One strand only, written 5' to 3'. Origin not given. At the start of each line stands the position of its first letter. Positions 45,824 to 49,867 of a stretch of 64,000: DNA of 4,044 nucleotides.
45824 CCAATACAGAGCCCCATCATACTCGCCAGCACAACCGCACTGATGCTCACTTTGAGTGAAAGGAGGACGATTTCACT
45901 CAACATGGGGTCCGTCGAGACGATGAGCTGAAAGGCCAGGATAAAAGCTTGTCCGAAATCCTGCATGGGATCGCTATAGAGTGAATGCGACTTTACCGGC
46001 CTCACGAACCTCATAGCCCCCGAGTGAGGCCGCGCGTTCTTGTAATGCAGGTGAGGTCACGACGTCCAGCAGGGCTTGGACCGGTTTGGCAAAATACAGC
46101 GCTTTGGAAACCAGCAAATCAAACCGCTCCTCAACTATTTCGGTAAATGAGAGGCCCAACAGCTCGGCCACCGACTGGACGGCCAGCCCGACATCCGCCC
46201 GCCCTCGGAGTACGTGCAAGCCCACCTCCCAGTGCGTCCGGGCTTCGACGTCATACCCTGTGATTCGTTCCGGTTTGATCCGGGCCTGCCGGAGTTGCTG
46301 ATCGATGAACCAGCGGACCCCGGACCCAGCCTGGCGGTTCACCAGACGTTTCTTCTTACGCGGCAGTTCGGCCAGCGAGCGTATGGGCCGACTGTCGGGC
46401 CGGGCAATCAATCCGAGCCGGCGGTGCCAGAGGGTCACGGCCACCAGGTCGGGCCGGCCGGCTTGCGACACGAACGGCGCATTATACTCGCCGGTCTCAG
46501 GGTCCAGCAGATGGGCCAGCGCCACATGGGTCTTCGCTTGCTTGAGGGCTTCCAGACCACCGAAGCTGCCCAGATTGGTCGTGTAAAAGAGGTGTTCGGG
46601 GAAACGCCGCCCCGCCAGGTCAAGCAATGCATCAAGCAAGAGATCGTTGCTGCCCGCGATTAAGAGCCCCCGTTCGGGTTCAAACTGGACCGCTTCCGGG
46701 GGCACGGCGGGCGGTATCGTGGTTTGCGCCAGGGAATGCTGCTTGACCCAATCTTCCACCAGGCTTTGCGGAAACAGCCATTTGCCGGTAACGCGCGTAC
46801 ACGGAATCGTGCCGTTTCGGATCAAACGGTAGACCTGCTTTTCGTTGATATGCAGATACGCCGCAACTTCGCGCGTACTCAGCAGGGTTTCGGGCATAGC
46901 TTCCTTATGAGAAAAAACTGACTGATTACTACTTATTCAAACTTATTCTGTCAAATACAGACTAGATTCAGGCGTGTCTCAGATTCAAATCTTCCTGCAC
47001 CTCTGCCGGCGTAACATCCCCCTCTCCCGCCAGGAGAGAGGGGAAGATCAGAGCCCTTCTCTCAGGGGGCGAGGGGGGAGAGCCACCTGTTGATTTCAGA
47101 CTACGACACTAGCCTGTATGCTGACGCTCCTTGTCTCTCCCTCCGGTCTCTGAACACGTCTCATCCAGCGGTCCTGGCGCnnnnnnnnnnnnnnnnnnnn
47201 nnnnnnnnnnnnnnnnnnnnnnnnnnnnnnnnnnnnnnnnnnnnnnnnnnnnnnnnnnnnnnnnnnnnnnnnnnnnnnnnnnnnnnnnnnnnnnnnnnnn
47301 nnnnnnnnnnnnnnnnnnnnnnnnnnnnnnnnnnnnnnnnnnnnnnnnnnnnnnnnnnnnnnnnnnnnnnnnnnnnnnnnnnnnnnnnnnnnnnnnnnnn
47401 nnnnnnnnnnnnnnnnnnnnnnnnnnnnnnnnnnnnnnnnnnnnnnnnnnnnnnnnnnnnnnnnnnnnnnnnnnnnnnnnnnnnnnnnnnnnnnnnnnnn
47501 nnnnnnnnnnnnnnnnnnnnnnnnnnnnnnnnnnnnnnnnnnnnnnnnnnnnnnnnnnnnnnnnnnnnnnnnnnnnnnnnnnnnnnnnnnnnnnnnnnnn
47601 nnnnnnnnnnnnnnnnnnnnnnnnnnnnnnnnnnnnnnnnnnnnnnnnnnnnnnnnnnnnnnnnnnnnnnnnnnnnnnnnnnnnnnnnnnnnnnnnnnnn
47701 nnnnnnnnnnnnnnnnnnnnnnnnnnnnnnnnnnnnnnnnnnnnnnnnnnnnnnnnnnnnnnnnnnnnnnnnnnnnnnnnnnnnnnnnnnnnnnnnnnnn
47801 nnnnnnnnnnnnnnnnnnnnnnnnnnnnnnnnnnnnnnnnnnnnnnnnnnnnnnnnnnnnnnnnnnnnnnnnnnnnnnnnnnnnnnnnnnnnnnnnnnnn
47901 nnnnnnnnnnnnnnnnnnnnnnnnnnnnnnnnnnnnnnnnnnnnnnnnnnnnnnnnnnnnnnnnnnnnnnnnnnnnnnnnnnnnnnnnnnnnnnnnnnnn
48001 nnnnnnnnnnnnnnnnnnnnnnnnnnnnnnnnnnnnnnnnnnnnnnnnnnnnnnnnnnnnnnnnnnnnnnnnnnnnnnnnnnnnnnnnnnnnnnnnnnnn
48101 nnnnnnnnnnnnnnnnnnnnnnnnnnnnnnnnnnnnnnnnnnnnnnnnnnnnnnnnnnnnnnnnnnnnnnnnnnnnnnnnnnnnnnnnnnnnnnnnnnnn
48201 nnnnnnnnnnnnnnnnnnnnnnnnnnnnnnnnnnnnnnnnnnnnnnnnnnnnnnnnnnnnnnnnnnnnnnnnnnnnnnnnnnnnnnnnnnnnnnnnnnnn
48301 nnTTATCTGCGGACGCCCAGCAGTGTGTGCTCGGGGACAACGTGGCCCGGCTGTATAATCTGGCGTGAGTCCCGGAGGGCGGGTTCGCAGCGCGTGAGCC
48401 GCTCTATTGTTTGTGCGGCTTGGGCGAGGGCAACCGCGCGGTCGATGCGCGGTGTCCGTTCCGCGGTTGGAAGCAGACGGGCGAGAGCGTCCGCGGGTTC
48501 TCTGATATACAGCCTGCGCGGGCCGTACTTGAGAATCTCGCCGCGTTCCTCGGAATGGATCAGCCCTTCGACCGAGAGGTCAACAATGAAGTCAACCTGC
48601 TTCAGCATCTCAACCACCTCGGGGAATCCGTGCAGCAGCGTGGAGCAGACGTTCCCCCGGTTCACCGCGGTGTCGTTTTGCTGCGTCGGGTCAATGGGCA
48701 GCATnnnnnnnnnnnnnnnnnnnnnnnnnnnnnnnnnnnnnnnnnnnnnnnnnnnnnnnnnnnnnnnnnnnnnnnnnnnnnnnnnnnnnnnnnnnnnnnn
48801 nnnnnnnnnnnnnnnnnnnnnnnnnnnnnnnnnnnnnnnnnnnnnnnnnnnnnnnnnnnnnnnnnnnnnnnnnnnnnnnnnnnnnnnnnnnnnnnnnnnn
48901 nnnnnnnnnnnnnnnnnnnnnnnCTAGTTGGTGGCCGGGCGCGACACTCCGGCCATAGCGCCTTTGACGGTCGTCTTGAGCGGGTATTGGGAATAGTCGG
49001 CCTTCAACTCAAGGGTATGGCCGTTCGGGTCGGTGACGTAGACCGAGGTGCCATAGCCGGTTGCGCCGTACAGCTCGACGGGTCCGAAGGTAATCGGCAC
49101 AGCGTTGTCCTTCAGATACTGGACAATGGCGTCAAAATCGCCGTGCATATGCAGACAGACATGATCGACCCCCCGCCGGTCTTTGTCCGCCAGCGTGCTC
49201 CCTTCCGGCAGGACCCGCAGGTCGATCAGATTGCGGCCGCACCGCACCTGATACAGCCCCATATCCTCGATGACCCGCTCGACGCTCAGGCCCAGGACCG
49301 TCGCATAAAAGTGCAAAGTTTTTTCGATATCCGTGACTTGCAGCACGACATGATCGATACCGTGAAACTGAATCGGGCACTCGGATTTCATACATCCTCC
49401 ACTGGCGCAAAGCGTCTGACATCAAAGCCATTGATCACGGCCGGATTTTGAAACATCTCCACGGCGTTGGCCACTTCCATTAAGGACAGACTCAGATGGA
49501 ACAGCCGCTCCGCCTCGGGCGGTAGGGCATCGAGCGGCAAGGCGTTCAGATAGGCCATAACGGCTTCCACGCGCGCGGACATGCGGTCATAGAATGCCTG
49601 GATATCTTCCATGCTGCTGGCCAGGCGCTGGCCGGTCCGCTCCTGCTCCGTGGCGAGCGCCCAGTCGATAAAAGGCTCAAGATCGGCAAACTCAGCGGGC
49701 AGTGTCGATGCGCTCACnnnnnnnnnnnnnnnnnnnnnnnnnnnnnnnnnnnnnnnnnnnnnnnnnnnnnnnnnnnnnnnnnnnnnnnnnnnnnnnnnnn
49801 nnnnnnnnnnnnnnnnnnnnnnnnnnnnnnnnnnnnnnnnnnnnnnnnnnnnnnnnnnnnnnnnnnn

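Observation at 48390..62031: Recurrent Rieske oxygenase + NicX-like module: candidate undescribed N-heterocycle ring-opening pathways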

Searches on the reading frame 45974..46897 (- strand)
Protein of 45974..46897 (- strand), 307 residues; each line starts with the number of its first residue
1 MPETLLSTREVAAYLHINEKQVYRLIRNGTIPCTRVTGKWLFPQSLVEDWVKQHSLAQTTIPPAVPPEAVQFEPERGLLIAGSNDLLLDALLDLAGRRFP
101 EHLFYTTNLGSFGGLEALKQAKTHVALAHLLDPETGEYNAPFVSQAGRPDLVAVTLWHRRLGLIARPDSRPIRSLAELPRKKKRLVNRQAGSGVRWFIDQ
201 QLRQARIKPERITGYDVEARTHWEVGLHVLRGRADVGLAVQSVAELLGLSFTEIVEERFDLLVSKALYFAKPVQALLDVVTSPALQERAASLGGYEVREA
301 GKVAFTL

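Call 4: search_protein_families(library=pfam, proteins=[window:45974-46897:-], max_evalue=0.01)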
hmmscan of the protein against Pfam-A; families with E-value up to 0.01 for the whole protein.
window:45974-46897:- (307 aa): 6 families
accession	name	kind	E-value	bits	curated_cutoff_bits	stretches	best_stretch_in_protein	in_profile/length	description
PF12727.12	PBP_like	-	1.3e-55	188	27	1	97-280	6-192/193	PBP superfamily domain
PF12728.13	HTH_17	-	3e-14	53.4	27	1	5-54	1-50/51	Helix-turn-helix domain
PF03466.25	LysR_substrate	-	2.8e-08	33.8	28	1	147-212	66-134/209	LysR substrate binding domain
PF12974.12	Phosphonate-bd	-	4e-06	26.8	27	1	160-248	86-171/242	ABC transporter, phosphonate, periplasmic substrate-binding protein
PF13384.12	HTH_23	-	0.0001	22.5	24.6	0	6-27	18-39/50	Homeodomain-like domain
PF21531.3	Rv2175c_wHTH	-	0.0016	18.8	27.1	0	3-44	13-54/57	DNA-binding protein Rv2175c, wHTH domain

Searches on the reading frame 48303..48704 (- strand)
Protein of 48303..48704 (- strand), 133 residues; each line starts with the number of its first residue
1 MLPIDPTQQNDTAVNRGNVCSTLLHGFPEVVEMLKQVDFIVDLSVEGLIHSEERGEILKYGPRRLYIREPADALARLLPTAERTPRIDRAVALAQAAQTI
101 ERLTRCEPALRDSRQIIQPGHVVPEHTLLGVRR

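Call 3: search_protein_families(library=pfam, proteins=[window:48303-48704:-], max_evalue=0.01)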
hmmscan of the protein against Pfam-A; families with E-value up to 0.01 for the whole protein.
window:48303-48704:- (133 aa): 0 families

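Call 8: search_protein_families(library=ncbifam, proteins=[window:48303-48704:-], max_evalue=0.01)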
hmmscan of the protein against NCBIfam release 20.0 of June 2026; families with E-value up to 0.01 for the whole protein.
window:48303-48704:- (133 aa): 0 families

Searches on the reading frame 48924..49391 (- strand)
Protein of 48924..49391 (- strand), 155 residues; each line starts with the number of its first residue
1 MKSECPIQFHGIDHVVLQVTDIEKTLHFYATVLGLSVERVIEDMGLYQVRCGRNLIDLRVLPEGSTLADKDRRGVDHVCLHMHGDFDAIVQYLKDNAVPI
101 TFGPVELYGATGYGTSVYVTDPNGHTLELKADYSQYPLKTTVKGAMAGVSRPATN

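Call 3: search_protein_families(library=pfam, proteins=[window:48924-49391:-], max_evalue=0.01)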
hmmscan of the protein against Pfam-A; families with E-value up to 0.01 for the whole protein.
window:48924-49391:- (155 aa): 3 families
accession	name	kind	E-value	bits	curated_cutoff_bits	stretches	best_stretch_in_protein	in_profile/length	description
PF00903.31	Glyoxalase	-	1e-13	52.2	20.6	1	11-129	1-121/121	Glyoxalase/Bleomycin resistance protein/Dioxygenase superfamily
PF13669.12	Glyoxalase_4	-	8e-08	33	27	1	13-106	1-99/109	Glyoxalase/Bleomycin resistance protein/Dioxygenase superfamily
PF22677.2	Ble-like_N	-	8e-05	22.8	24.5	1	14-45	4-34/41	Bleomycin resistance protein-like N-terminal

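Call 8: search_protein_families(library=ncbifam, proteins=[window:48924-49391:-], max_evalue=0.01)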
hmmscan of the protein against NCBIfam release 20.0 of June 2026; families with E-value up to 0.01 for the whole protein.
window:48924-49391:- (155 aa): 37 families (the best 25 are shown)
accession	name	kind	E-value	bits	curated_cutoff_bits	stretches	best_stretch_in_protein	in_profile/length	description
NF000496.2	Fos_GSH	equivalog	2.2e-10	40.8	180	1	10-132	3-117/136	fosfomycin resistance glutathione transferase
NF000125.1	498180014_fosA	hypoth_equivalog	5.8e-10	39.4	250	1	10-130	4-117/129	Fos family putative thiol transferase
NF003152.0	PRK04101.1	equivalog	3.1e-08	34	171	1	9-131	2-118/139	metallothiol transferase FosB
TIGR03211.1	catechol_2_3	equivalog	9e-08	31.7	320.2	1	12-140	5-126/303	catechol 2,3-dioxygenase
NF000221.4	FosA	exception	9.1e-08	32.1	250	1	10-131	3-116/137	FosA family fosfomycin resistance glutathione transferase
TIGR02295.1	HpaD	equivalog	1.2e-07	31.2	321.4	1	13-136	6-122/298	3,4-dihydroxyphenylacetate 2,3-dioxygenase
NF051469.1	fosA13_fam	exception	1.3e-07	31.7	290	1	10-132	3-116/136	FosA13 family fosfomycin resistance glutathione transferase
NF000493.1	Fos_BSH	exception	3.4e-07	30.8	240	1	10-131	2-117/137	FosB/FosD family fosfomycin resistance bacillithiol transferase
NF000339.2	fos-Crono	exception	3.8e-07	30.3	275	1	10-131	2-112/134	FosA family fosfomycin resistance glutathione transferase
NF000494.1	FosF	exception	3.8e-07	30.2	280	1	10-131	3-111/132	fosfomycin resistance glutathione transferase FosF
NF000495.1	FosK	exception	1.8e-06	27.8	280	1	10-131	3-111/132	fosfomycin resistance glutathione transferase FosK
NF041541.1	fosBx1_fam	exception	2.2e-06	28.1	290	1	10-133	3-120/138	FosBx1 family fosfomycin resistance bacillithiol transferase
TIGR00068.2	glyox_I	equivalog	2.2e-06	27.6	120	1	12-37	2-27/143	lactoylglutathione lyase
NF000074.1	299782349_fosC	exception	3.3e-06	27.3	250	0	10-47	3-39/132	FosC2 family fosfomycin resistance glutathione transferase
TIGR03213.1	23dbph12diox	equivalog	3.8e-06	26.5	366.45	1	10-41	141-172/287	biphenyl-2,3-diol 1,2-dioxygenase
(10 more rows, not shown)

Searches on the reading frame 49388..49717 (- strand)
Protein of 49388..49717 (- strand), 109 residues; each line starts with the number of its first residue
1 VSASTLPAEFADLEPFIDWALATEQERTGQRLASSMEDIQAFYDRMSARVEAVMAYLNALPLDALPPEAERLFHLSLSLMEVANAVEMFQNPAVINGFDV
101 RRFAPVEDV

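Call 3: search_protein_families(library=pfam, proteins=[window:49388-49717:-], max_evalue=0.01)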
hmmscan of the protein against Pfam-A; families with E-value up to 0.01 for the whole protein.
window:49388-49717:- (109 aa): 1 family
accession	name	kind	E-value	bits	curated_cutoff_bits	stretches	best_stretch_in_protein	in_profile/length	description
PF13012.11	MitMem_reg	-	0.0098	16.2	26.6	0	24-80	15-71/113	Maintenance of mitochondrial structure and function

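Call 8: search_protein_families(library=ncbifam, proteins=[window:49388-49717:-], max_evalue=0.01)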
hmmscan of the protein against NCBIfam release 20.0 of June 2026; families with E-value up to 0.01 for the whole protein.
window:49388-49717:- (109 aa): 0 families

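Call 58: find_homologous_proteins(query=window:49388-49717:-, max_evalue=0.001)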
Query window:49388-49717:- (109 aa): 411 proteins with E <= 0.001 among 412 candidates; the best 120 are listed.
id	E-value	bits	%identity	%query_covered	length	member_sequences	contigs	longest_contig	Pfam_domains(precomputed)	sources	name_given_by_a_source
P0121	1.9e-59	216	95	100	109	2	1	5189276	-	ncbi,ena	-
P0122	1.9e-57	209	92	100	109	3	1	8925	-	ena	-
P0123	4.5e-57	208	90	100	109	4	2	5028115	-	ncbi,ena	-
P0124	3.6e-56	205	91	100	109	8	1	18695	-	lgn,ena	-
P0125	7.8e-56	204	89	100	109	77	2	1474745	-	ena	-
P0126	3.7e-55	202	88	100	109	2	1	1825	-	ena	-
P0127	5.8e-55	201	86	100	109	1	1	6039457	-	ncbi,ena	-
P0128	1.2e-54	200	87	100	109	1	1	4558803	-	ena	-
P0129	2.3e-54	199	87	100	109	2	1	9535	-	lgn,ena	-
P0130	3.5e-54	199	88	100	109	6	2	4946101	-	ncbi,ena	-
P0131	5.4e-54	198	87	100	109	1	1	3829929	-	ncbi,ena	-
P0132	5.5e-54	198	87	100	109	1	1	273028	-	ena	-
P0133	1.2e-53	197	86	100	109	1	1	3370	-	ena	-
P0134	1.2e-53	197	86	100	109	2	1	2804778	-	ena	-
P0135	1.7e-53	196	87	100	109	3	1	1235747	-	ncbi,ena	-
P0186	4.4e-23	99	58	84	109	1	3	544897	-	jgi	jgi:hypothetical protein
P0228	1.4e-21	94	54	85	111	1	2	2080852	-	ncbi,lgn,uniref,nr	ncbi:hypothetical protein [Mycobacterium botniense]|uniref:Xaa-Pro dipeptidase n=1 Tax=Mycobacterium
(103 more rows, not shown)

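Call 59: find_encoding_contigs(protein=P0228, flank=6000, max_places=1)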
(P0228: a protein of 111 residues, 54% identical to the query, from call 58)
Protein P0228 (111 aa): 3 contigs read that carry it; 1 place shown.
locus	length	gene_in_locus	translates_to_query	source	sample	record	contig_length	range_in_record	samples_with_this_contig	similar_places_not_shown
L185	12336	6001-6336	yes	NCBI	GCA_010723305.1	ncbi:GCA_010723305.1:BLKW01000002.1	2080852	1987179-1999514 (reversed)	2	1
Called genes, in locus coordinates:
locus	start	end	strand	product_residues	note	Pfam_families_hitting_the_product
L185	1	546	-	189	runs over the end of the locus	PF02515:CoA_transf_3 (weak)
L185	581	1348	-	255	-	PF00106:adh_short, PF08659:KR, PF13561:adh_short_C2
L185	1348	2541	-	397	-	PF02771:Acyl-CoA_dh_N, PF02770:Acyl-CoA_dh_M, PF00441:Acyl-CoA_dh_1, PF08028:Acyl-CoA_dh_2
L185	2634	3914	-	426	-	PF04909:Amidohydro_2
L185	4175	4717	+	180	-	PF02627:CMD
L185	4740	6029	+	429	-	PF00355:Rieske, PF00848:Ring_hydroxyl_A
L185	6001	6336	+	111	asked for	-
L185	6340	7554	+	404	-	PF01979:Amidohydro_1, PF07969:Amidohydro_3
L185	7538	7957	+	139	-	PF13577:SnoaL_4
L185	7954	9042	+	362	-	PF02771:Acyl-CoA_dh_N (weak), PF02770:Acyl-CoA_dh_M, PF00441:Acyl-CoA_dh_1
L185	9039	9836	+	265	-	PF00441:Acyl-CoA_dh_1, PF08028:Acyl-CoA_dh_2 (faint)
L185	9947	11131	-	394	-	PF02771:Acyl-CoA_dh_N, PF02770:Acyl-CoA_dh_M, PF00441:Acyl-CoA_dh_1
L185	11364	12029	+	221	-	PF00440:TetR_N (weak)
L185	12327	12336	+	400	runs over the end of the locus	PF00067:p450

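Call 60: find_encoding_contigs(protein=P0186, flank=6000, max_places=1)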
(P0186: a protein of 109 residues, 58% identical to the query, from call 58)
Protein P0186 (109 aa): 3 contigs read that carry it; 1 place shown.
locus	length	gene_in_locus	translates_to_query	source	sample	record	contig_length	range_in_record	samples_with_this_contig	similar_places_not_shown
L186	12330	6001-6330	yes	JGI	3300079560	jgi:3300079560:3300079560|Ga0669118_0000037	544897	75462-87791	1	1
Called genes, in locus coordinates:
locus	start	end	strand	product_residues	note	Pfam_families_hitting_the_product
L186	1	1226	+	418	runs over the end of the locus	PF05721:PhyH (weak)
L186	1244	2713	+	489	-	PF04616:Glyco_hydro_43, PF17851:GH43_C2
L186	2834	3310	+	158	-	PF13577:SnoaL_4, PF12680:SnoaL_2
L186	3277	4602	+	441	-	PF00067:p450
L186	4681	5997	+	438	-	PF00355:Rieske, PF00848:Ring_hydroxyl_A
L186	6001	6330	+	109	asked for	-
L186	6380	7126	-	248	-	PF08220:HTH_DeoR, PF00455:DeoRC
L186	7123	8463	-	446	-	PF00370:FGGY_N, PF02782:FGGY_C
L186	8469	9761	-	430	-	PF01261:AP_endonuc_2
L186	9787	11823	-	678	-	PF00596:Aldolase_II, PF00106:adh_short, PF08659:KR (weak), PF13561:adh_short_C2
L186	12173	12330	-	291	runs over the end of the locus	PF00296:Bac_luciferase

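Call 84: predict_structure(alignment_id=A4)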
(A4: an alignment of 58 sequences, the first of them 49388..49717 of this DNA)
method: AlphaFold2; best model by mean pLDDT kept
length: 109 residues; sequences in the alignment: 58
mean_pLDDT: 87.8   pTM: 0.78
mean pLDDT of the five models: 87.8, 87.4, 85.9, 85.3, 83.3
residues with pLDDT >= 90: 76; 70-90: 14; 50-70: 18; < 50: 1
segments of 3 or more residues with pLDDT < 50: none
pLDDT, mean of each block of 10 residues (from residue 1): 79 97 93 94 97 97 94 96 85 70 63
secondary structure, 60 per line:
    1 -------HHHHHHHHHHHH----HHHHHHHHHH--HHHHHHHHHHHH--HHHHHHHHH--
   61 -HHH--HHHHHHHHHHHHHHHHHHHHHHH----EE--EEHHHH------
elements in order: H8-19 H24-33 H36-47 H50-58 H67-89 H100-103

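Call 93: fold_search(model_id=the predicted structure, library=pdb)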
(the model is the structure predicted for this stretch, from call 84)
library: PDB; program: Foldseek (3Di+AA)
matches with E <= 10: 19; with E <= 0.001: 0
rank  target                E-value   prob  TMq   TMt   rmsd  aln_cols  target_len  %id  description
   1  8imi_0                3.5e+00  0.08  0.26  0.04  15.6        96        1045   11  A1-A2, A3-A4, B'1-B'2, C'1-C'2 cylinder in cyanobacterial phycobilisome from Anthocerotibacter panamensis (Cluster A) (released 2023-10-25)
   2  4flb                  3.9e+00  0.11  0.30  0.26   6.1        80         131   16  CID of human RPRD2 (released 2012-08-15)
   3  8i9a_A                4.8e+00  0.02  0.17  0.10  14.8       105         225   15  Structure of EP54-C3aR-Gq complex (released 2023-10-18)
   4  6sn1_B                5.4e+00  0.08  0.28  0.10   7.9        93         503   15  Crystal structure of the human INTS13-INTS14 complex (released 2020-07-22)
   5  8j07_m7               6.0e+00  0.07  0.30  0.07  10.7        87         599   16  96nm repeat of human respiratory doublet microtubule and associated axonemal complexes (released 2023-07-26)
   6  7xt8_A                6.0e+00  0.02  0.16  0.10  13.8       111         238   14  Serotonin 4 (5-HT4) receptor-Gs-Nb35 complex (released 2022-07-27)
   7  7m5t_MODEL_1_A        6.3e+00  0.09  0.31  0.32   6.0        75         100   17  Solution NMR structure of de novo designed protein 0515 (released 2021-12-15)
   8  8pk5_B                6.3e+00  0.06  0.30  0.11   8.6       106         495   13  INTS13-INTS14 complex with ZNF609 (released 2024-07-03)
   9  3ic8_C                6.6e+00  0.07  0.33  0.17   7.9        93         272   14  The Crystal Structure of a GST-like protein from Pseudomonas syringae to 2.4A (released 2009-09-01)
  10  6v8o_O                7.0e+00  0.03  0.25  0.09  16.0        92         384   14  RSC core (released 2020-01-15)
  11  3pja_K                7.4e+00  0.12  0.40  0.24   5.1        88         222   14  Crystal structure of human C3PO complex (released 2011-05-11)
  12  8brm_Li               8.7e+00  0.07  0.26  0.24   6.3        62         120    8  Giardia ribosome in POST-T state, no E-site tRNA (A6) (released 2023-03-15)
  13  4fu3_A                9.2e+00  0.06  0.30  0.27   5.4        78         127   10  CID of human RPRD1B (released 2012-08-29)
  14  8iyj_j                9.2e+00  0.04  0.27  0.15  26.4        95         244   14  Cryo-EM structure of the 48-nm repeat doublet microtubule from mouse sperm (released 2023-07-05)
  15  4bbd_D                9.2e+00  0.03  0.21  0.21   9.7        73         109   16  THE STRUCTURE OF VACCINIA VIRUS N1 R58Y MUTANT (released 2012-10-03)
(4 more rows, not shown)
